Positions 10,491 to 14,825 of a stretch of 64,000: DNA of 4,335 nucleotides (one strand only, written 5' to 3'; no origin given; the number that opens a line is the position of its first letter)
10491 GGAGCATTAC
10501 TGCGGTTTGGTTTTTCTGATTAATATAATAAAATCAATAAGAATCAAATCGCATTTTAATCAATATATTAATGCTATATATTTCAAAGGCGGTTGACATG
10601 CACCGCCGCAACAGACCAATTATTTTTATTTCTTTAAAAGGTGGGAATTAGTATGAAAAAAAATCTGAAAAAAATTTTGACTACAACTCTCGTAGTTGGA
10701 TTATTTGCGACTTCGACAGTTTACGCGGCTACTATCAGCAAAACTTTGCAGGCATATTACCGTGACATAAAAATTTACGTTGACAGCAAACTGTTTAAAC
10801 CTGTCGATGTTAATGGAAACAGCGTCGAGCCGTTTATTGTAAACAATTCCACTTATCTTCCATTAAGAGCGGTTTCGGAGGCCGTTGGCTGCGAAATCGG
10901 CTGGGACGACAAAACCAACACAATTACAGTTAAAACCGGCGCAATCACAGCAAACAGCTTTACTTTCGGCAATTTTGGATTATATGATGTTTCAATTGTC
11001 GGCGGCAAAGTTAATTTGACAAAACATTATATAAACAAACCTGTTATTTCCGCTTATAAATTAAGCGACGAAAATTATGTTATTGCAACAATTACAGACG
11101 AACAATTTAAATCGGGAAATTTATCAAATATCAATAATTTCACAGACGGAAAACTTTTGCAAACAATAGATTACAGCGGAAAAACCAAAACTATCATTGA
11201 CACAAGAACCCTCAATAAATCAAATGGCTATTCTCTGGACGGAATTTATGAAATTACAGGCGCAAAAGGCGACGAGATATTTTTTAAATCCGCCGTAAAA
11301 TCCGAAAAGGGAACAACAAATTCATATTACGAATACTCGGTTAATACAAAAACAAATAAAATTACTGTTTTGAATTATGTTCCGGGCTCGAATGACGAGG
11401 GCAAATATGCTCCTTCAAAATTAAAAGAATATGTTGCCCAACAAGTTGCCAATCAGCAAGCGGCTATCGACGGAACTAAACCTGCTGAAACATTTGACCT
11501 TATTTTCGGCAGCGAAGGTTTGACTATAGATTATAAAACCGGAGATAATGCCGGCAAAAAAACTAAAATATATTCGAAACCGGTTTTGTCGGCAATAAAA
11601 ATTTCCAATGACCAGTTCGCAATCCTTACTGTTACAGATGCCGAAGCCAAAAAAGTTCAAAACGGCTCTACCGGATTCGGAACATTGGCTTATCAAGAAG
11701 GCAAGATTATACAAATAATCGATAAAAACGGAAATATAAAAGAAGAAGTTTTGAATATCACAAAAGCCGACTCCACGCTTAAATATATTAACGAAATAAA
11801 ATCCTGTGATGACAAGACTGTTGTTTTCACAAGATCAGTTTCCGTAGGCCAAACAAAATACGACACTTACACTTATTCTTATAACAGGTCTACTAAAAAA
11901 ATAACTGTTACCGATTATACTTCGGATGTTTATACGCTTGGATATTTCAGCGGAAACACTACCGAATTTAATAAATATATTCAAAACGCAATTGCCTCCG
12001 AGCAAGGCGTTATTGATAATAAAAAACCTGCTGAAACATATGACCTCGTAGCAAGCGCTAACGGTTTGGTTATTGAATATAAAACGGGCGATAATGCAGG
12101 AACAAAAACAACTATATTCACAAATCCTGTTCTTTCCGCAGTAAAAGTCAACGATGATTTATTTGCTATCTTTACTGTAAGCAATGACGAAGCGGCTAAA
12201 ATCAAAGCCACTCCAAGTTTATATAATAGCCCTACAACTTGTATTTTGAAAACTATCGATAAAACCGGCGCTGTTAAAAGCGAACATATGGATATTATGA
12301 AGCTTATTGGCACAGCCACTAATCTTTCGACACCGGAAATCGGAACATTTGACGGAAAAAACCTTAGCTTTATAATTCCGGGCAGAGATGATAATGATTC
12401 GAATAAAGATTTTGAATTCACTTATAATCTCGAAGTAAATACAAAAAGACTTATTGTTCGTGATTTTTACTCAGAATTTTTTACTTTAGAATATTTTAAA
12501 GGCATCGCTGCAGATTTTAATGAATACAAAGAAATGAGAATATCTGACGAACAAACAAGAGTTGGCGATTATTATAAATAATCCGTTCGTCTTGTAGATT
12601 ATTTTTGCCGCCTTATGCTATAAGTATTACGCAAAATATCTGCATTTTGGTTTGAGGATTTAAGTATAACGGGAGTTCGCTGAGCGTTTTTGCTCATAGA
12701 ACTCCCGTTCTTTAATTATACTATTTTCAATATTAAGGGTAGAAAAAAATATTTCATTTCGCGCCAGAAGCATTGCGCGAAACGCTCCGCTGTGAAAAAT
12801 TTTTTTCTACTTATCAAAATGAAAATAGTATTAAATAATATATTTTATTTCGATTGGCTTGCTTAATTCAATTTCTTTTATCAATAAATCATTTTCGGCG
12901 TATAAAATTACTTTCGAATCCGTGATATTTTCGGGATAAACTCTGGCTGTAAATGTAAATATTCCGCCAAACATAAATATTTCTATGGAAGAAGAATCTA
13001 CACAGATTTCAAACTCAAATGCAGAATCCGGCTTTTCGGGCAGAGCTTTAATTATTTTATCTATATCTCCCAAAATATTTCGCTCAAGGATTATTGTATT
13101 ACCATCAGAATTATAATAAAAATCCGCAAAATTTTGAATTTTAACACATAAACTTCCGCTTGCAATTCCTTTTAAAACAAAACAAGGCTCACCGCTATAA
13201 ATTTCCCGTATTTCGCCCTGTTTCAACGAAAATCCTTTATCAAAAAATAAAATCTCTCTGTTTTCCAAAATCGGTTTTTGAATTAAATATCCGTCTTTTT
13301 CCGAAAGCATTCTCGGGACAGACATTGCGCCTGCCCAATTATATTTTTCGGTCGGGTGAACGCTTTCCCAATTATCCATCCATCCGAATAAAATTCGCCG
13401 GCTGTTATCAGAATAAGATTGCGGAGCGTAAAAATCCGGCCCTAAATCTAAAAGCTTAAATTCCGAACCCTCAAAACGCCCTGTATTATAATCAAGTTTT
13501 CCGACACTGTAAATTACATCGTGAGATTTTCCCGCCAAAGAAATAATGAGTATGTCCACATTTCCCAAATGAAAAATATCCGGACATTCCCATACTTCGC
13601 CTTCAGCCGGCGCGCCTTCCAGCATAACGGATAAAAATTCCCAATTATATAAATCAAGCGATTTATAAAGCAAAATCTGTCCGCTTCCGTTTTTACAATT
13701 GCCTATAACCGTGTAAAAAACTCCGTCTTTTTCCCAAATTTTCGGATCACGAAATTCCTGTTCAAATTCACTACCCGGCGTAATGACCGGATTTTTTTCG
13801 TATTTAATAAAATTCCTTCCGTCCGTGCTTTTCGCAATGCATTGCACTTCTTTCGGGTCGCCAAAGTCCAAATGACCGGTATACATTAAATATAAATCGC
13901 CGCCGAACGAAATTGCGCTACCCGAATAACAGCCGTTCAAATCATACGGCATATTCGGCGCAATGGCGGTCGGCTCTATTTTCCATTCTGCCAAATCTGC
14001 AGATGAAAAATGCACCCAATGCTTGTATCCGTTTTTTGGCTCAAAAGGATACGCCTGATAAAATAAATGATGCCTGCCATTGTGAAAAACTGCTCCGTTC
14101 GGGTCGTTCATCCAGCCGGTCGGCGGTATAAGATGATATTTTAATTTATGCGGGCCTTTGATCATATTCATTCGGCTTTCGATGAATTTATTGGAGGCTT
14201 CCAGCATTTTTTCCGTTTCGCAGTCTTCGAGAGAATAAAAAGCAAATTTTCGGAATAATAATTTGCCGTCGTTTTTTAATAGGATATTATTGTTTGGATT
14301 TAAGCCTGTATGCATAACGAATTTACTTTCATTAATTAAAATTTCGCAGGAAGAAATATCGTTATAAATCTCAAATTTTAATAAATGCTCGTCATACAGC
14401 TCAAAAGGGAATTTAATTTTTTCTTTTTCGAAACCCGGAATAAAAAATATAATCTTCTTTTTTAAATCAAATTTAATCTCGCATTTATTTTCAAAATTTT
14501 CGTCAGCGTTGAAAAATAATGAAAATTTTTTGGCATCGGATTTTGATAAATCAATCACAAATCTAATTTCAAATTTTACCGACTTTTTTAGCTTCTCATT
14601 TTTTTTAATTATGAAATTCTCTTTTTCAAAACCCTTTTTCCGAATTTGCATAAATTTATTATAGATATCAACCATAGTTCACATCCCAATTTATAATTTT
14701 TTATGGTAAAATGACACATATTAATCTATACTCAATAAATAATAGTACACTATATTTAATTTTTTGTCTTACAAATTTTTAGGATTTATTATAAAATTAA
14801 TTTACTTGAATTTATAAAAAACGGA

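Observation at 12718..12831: Dense family of ~113-bp palindromic MITE-like repeats whose central hairpin is maintained by compensatory mutations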

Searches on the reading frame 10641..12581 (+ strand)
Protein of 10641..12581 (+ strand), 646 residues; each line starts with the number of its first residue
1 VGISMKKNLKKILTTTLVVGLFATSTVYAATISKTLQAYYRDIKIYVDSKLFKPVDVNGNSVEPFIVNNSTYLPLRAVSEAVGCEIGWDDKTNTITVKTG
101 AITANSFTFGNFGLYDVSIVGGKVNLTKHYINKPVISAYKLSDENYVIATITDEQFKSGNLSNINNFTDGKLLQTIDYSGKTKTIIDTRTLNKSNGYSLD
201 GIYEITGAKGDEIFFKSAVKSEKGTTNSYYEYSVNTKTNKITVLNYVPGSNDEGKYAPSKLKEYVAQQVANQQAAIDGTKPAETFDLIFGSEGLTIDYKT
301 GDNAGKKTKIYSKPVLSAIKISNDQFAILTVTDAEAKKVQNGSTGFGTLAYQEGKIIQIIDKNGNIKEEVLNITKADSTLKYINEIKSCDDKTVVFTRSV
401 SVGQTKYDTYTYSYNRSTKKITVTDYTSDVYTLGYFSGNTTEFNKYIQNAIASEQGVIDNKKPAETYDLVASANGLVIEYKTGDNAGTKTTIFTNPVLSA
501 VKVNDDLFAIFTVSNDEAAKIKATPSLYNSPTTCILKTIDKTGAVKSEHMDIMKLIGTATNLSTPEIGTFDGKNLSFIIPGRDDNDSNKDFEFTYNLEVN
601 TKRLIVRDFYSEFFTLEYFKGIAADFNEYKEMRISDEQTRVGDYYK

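Call 14: search_protein_families(library=pfam, proteins=[window:10641-12581:+])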
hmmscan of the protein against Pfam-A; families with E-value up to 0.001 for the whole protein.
window:10641-12581:+ (646 aa): 1 family
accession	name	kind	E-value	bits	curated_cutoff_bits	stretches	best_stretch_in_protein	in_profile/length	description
PF07833.16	Cu_amine_oxidN1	-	1.2e-10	41.7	24.2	1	61-103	10-52/108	Copper amine oxidase N-terminal domain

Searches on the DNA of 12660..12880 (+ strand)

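Call 32: search_rna_families(source=window, start=12660, end=12880, threshold=evalue, max_evalue=10)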
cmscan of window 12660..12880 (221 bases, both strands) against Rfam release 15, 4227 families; matches with E-value up to 10: 23.
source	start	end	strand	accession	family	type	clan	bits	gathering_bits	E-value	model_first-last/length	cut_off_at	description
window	12718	12831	-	RF01024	mir-944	Gene; miRNA;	-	26.3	100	0.0084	1-88/88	no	mir-944 microRNA precursor family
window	12703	12842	-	RF03926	MIR1435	Gene; miRNA;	-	24.9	94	0.084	1-186/186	no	MIR1435 microRNA precursor family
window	12665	12714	+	RF03210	mir-7359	Gene; miRNA;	-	24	90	0.017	1-56/56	no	mir-7359 microRNA precursor family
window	12704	12797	-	RF02982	gltS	Cis-reg;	-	20.9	47.5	0.78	1-105/105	no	gltS RNA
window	12715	12831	+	RF04079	MIR161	Gene; miRNA;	-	19.3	90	0.081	1-136/136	no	MIR161 microRNA precursor family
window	12690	12807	-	RF02582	tsr33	Gene; sRNA;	-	17.7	109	5.9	1-85/85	no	S. aureus tsr33 small RNA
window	12664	12781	-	RF04184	BTnc060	Gene; sRNA;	-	17.3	228.9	1.3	1-213/213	no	Bacteroides sRNA BTnc060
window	12716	12835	+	RF04127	MIR8007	Gene; miRNA;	-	16.4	195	0.51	1-226/226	no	MIR8007 microRNA precursor family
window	12717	12832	-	RF04099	MIR837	Gene; miRNA;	-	16.4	117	0.89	1-122/122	no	MIR837 microRNA precursor family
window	12667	12837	-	RF02545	SSU_trypano_mito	Gene; rRNA;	CL00111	15.8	60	0.28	171-337/623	no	Trypanosomatid mitochondrial small subunit ribosomal RNA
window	12668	12709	+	RF03861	mir-4484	Gene; miRNA;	-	15.8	90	2.8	1-89/89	no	mir-4484 microRNA precursor family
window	12665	12783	-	RF02653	StyR-143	Gene; sRNA;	-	15.1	176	0.58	1-144/144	no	Salmonella enterica Typhi npcRNA 143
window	12705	12747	-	RF01095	PK-CuYV_BPYV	Cis-reg;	-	14.5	60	3.5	1-56/56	no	3'-terminal pseudoknot of CuYV/BPYV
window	12660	12818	-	RF00558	L20_leader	Cis-reg; leader;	-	13.9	58.7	2.6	1-122/127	3'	Ribosomal protein L20 leader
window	12702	12760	+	RF00097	snoR71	Gene; snRNA; snoRNA; CD-box;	-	13.9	40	3.1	42-100/107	no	Plant small nucleolar RNA R71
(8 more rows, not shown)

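Call 34: search_dna_similar(query=window:12718-12831:+, collection=plasmids, mode=distant, max_evalue=1)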
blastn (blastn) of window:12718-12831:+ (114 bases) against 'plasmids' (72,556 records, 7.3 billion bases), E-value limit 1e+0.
Records with a match: 4; places in all: 4; records where one place covers at least 80% of the query: 0.
Best place of each record, by identity: >=99% 1; 80-90% 3.
By first word of the organism name: Leptotrichia 1; Deinococcus 1; Parasphingorhabdus 1; Lactococcus 1.
By predicted mobility (MOB-suite, as given by PLSDB): non-mobilizable 3; conjugative 1.
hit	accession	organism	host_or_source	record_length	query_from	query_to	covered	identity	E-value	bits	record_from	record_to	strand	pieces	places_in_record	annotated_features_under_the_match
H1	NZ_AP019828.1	Leptotrichia shahii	-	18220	78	108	27%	87.1%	1e+0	39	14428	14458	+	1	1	replication initiation protein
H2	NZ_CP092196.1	Deinococcus sp. KNUC1210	Setaria viridis,cell ...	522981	42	72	27%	87.1%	1e+0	39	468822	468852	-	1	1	hypothetical protein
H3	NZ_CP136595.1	Parasphingorhabdus sp. SCSIO 66989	Favia sp.,pure culture,reef-building ...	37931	24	54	27%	87.1%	1e+0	39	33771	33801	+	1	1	none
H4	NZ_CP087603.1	Lactococcus lactis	Cell culture,Raw cow milk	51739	87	107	18%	100.0%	1e+0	39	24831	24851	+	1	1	acyltransferase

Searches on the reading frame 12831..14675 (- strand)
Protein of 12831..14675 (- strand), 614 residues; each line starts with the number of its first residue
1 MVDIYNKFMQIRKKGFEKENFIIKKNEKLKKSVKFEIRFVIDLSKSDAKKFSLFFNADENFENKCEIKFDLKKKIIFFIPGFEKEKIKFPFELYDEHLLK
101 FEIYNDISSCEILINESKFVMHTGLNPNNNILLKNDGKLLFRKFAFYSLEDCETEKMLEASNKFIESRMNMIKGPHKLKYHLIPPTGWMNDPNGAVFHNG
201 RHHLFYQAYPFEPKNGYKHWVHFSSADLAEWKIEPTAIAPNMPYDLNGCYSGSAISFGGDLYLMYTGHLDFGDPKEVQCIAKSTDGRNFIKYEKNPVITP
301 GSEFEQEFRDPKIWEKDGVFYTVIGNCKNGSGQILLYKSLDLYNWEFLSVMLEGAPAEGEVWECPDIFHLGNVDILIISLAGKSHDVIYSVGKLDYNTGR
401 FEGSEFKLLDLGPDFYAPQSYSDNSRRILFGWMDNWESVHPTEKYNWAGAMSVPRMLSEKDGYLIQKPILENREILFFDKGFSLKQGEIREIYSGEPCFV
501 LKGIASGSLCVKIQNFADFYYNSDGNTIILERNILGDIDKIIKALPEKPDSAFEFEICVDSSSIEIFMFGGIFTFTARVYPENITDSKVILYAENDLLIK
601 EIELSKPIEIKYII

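Call 14: search_protein_families(library=pfam, proteins=[window:12831-14675:-])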
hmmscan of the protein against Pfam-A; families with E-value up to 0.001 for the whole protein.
window:12831-14675:- (614 aa): 2 families
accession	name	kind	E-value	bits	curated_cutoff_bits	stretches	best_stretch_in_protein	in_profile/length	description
PF00251.26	Glyco_hydro_32N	-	6.1e-92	308.9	22.1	1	181-468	1-307/307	Glycosyl hydrolases family 32 N-terminal domain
PF08244.19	Glyco_hydro_32C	-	3e-15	57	21.9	2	519-594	66-145/158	Glycosyl hydrolases family 32 C terminal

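Call 17: find_encoding_contigs(protein=window:12834-14675:-, flank=10000, max_places=10)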
Protein window:12834-14675:- (614 aa): no gene with exactly this product is on record in the collection.
